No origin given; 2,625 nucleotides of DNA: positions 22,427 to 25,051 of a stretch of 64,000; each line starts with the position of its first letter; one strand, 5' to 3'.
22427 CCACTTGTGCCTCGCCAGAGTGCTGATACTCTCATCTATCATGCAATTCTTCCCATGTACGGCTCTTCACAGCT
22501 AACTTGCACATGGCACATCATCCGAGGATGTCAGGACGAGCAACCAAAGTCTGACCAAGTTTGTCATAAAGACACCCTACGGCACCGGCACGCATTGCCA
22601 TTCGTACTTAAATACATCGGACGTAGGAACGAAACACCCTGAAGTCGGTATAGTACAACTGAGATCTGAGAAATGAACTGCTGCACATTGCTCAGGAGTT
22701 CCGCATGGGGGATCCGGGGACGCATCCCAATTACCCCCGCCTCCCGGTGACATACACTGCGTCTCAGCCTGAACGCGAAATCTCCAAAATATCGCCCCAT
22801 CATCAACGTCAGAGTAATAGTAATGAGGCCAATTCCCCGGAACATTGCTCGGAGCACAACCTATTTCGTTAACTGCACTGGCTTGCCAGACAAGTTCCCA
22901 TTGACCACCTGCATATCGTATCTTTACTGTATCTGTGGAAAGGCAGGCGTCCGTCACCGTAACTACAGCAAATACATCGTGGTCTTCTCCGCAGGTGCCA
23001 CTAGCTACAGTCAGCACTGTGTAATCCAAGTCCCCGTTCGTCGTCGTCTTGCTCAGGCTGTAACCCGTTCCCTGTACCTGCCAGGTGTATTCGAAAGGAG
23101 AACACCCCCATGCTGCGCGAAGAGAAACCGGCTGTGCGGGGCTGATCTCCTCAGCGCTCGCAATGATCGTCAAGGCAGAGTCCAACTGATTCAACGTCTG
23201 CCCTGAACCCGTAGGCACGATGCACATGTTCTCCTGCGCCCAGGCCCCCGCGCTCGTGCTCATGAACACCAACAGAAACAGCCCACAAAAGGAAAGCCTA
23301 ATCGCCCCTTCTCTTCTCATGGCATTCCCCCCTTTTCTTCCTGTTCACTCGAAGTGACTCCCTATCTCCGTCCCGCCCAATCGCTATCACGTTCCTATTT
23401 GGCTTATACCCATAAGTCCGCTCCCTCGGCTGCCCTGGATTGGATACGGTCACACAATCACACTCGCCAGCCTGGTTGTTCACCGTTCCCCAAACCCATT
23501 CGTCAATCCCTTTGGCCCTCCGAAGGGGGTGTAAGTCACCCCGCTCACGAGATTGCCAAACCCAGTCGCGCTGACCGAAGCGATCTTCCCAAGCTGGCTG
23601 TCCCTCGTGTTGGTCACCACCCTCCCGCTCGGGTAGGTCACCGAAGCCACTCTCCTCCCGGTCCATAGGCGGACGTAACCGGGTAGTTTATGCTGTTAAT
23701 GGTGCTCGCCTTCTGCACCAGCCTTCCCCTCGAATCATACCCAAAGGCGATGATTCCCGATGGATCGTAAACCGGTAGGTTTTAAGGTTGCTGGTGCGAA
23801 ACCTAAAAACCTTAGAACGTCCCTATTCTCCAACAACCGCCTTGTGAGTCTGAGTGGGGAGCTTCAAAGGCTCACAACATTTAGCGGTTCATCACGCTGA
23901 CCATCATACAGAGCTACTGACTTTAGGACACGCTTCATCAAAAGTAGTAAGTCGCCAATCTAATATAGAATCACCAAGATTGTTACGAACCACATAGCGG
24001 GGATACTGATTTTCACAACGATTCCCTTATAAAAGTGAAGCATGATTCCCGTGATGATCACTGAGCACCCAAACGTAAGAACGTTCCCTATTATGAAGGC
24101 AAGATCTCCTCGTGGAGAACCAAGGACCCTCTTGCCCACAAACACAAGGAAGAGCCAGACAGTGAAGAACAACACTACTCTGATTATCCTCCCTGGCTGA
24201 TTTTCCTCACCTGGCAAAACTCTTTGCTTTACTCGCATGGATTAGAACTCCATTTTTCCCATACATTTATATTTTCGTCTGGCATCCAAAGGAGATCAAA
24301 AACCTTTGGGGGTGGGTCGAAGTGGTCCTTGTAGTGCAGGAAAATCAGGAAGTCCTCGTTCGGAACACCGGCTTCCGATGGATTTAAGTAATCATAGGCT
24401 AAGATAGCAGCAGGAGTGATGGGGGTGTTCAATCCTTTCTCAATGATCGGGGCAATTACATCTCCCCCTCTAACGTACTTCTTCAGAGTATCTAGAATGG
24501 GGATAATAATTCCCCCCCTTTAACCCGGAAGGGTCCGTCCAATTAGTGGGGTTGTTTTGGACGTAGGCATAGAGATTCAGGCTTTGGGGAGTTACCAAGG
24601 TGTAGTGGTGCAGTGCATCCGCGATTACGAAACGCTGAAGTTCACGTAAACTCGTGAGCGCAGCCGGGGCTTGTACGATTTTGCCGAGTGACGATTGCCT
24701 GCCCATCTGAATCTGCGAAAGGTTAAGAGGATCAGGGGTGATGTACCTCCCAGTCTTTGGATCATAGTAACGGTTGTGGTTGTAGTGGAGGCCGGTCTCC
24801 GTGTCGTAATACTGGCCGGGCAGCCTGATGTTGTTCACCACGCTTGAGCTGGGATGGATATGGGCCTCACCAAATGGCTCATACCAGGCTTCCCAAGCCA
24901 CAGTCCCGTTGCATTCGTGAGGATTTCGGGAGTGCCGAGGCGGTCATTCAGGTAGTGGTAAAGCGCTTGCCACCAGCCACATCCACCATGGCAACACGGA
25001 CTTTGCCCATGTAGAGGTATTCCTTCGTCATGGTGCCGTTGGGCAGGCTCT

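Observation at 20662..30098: Three paralogous Sec-signal, Cys-rich proteins grafted onto the same RHS breakpoint: a second, undescribed cassette type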

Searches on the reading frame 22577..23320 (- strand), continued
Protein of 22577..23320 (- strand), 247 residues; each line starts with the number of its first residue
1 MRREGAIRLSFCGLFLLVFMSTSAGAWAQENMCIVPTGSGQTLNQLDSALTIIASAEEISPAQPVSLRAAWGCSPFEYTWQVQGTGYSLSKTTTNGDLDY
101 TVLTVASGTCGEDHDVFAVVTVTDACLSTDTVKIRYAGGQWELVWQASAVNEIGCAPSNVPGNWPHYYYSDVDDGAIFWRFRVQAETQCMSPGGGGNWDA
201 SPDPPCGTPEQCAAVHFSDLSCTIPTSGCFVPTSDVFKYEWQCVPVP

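Call 88: fold_search(model_id=the predicted structure, library=viral)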
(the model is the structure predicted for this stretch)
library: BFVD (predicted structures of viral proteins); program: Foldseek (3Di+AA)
matches with E <= 10: 593; with E <= 0.001: 1
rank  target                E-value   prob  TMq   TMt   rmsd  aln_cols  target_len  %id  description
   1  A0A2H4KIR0            7.3e-04  0.99  0.24  0.14  21.6       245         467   10  (no name in the UniProt tables at hand)
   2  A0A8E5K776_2          1.7e-03  0.99  0.26  0.07  16.4       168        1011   13  (no name in the UniProt tables at hand)
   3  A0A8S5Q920            2.2e-03  1.00  0.30  0.46  18.2       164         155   10  BIG2 domain-containing protein (Fragment) [Podoviridae sp. ctZ5d16]
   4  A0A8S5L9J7            2.8e-03  1.00  0.30  0.07  17.4       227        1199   11  Cellulase [Myoviridae sp. ctPuP5]
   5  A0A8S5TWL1            2.8e-03  0.99  0.28  0.09  23.6       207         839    9  Tail protein [Siphoviridae sp. ctcx61]
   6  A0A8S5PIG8            3.5e-03  1.00  0.29  0.43  17.4       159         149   10  Cellulase [Myoviridae sp. ct0jJ30]
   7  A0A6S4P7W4            3.7e-03  0.99  0.27  0.10  16.6       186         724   12  Cell wall/surface repeat protein [uncultured phage_MedDCM-OCT-S31-C1]
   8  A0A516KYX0            4.1e-03  0.89  0.25  0.10  21.0       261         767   12  (no name in the UniProt tables at hand)
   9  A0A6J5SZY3            5.1e-03  0.90  0.26  0.06  20.8       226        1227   15  Ig [uncultured Caudovirales phage]
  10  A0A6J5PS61            6.4e-03  0.98  0.25  0.11  17.4       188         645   17  Uncharacterized protein [uncultured Caudovirales phage]
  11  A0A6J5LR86            8.8e-03  0.63  0.23  0.09  23.7       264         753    9  Uncharacterized protein [uncultured Caudovirales phage]
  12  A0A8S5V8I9            9.3e-03  0.97  0.27  0.14  17.0       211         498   10  BACON domain-containing protein [Siphoviridae sp. cttma3]
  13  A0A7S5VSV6            1.2e-02  0.51  0.20  0.13  20.4       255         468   10  (no name in the UniProt tables at hand)
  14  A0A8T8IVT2            1.3e-02  0.98  0.23  0.28  17.8       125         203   16  (no name in the UniProt tables at hand)
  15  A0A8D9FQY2            1.3e-02  0.89  0.21  0.14  12.4       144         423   14  Protease 1 [uncultured marine phage]
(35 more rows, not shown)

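Call 105: search_protein_families(library=pfam, proteins=[L010:2-1039:+, L026:2795-3808:+, L025:1502-2956:+, L032:978-1784:+, L027:2211-2600:+, L039:2828-3505:+, L013:2922-5360:+, L019:5758-9066:+, L006:1250-2077:+], max_evalue=0.01)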
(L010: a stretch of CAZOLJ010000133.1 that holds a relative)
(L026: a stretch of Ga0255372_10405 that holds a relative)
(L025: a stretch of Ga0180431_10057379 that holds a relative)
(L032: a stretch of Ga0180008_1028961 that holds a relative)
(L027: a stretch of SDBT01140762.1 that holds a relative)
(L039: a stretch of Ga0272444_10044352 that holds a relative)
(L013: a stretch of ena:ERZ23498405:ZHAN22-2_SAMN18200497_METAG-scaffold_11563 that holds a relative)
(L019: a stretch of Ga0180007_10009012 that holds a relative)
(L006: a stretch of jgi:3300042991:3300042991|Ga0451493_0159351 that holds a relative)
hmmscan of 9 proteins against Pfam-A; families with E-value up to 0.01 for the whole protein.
L010:2-1039:+ (345 aa): 1 family
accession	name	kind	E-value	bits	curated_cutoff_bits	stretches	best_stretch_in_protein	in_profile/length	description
PF01797.21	Y1_Tnp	-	6.2e-13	49.4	23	1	36-146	5-120/121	Transposase IS200 like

L026:2795-3808:+ (338 aa): 3 families
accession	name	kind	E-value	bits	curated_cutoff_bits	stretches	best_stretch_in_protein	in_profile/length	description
PF01797.21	Y1_Tnp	-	1e-11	45.5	23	1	14-121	7-119/121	Transposase IS200 like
PF08299.17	Bac_DnaA_C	-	9.1e-06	26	31.5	1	257-318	4-66/69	Bacterial dnaA protein helix-turn-helix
PF01381.28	HTH_3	-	0.0051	17.3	23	0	295-316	7-28/55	Helix-turn-helix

L025:1502-2956:+ (485 aa): 2 families
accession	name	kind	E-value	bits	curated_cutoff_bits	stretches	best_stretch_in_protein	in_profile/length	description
PF13511.11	DUF4124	-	0.00043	20.9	22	1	300-315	15-30/56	Domain of unknown function (DUF4124)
PF18092.7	DraK_HK_N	-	0.0075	17.1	26.4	0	429-470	14-57/86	DraK Histidine Kinase N-terminal domain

L032:978-1784:+ (269 aa): 0 families

L027:2211-2600:+ (130 aa): 0 families

L039:2828-3505:+ (226 aa): 0 families

L013:2922-5360:+ (813 aa): 0 families

L019:5758-9066:+ (1103 aa): 2 families
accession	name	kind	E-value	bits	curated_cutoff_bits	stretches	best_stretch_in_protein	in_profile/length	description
PF18760.7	ART-PolyVal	-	1.5e-06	29.4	31.2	1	679-803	8-136/140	ADP-Ribosyltransferase in polyvalent proteins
PF13151.12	DUF3990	-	0.0012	19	32.2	1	679-745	2-70/152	Protein of unknown function (DUF3990)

L006:1250-2077:+ (275 aa): 0 families

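Call 106: search_protein_families(library=padloc, proteins=[window:22577-23320:-], max_evalue=0.01)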
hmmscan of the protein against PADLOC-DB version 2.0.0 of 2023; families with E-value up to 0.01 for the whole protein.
window:22577-23320:- (247 aa): 0 families

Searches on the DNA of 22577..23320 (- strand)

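Call 66: search_rna_families(sources=[L020, L021, L025, L026, L028, L030, L034, L036, L039], threshold=evalue, max_evalue=10)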
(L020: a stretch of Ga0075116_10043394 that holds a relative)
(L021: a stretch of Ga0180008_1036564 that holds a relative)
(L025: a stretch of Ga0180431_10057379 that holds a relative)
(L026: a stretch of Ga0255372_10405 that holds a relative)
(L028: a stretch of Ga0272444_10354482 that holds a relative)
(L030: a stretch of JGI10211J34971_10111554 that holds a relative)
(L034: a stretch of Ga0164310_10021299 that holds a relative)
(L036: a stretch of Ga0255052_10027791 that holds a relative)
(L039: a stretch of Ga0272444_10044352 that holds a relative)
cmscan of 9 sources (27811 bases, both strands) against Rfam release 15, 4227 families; matches with E-value up to 10: 1.
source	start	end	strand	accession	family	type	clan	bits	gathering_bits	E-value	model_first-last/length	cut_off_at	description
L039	1206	1250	-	RF01768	flavi_FSE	Cis-reg; frameshift_element;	-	18.8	43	3.7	1-62/62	no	ribosomal frameshift site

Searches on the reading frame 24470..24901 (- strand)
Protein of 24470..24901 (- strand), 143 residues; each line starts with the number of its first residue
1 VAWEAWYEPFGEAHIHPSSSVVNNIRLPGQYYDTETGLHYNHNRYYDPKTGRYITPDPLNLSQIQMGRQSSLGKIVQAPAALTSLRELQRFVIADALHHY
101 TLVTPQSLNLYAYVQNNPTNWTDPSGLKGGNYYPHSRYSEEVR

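Call 32: search_protein_families(library=pfam, proteins=[window:24470-24901:-], max_evalue=0.01)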
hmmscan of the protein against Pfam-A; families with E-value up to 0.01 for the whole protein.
window:24470-24901:- (143 aa): 2 families
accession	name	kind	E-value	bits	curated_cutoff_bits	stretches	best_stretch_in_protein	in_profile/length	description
PF17780.6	OCRE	-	9.2e-05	22.8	24.7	1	29-57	12-42/52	OCRE domain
PF15232.11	DUF4585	-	0.0032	17.9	27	1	29-55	16-42/73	Domain of unknown function (DUF4585)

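Call 34: search_protein_families(library=ncbifam, proteins=[window:24470-24901:-], max_evalue=1)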
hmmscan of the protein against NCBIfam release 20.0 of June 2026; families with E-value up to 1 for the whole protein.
window:24470-24901:- (143 aa): 2 families
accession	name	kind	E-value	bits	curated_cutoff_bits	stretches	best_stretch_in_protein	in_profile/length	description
TIGR03696.1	Rhs_assc_core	domain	1.7e-27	95.7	32.5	2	7-63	1-55/76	RHS repeat-associated core domain-containing protein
NF041261.1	RHS_core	equivalog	1.4e-14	52.9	2000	1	2-62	1179-1240/1261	RHS element core protein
